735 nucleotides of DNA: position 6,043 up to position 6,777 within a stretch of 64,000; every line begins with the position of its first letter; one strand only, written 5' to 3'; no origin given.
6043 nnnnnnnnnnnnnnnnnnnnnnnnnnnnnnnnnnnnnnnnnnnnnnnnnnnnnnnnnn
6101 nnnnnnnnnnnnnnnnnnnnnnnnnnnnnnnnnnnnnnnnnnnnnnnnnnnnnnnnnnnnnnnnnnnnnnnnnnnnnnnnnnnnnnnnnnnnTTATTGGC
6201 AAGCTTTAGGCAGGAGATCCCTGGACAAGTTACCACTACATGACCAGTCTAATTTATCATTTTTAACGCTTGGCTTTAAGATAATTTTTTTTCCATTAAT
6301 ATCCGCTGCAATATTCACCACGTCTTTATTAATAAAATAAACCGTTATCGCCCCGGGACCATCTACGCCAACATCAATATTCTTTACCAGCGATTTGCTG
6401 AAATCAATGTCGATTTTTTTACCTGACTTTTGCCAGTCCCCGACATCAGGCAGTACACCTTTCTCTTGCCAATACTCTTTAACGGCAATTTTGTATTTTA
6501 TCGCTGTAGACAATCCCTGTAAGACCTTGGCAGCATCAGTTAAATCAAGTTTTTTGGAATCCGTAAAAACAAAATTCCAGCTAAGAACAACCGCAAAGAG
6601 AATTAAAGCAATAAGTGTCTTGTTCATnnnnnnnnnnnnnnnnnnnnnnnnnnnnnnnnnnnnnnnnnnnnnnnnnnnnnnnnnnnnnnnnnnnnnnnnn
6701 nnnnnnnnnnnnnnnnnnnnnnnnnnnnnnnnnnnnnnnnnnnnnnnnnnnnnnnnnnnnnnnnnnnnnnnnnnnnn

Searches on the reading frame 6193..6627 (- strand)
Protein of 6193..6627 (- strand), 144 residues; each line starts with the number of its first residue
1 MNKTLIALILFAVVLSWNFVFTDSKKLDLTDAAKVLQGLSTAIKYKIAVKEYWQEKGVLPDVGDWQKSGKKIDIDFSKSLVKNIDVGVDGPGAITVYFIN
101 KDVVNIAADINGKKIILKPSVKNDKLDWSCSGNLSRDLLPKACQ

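Call 4: search_protein_families(library=pfam, proteins=[window:6193-6627:-], max_evalue=1)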
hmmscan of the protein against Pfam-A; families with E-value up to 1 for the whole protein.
window:6193-6627:- (144 aa): 1 family
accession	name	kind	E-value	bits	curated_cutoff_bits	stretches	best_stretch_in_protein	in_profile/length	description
PF00114.24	Pilin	-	5.7e-15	56.6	22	1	33-144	3-108/108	Pilin (bacterial filament)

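Call 5: search_protein_families(library=ncbifam, proteins=[window:6193-6627:-], max_evalue=1)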
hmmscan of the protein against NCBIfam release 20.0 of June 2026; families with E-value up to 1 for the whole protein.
window:6193-6627:- (144 aa): 0 families
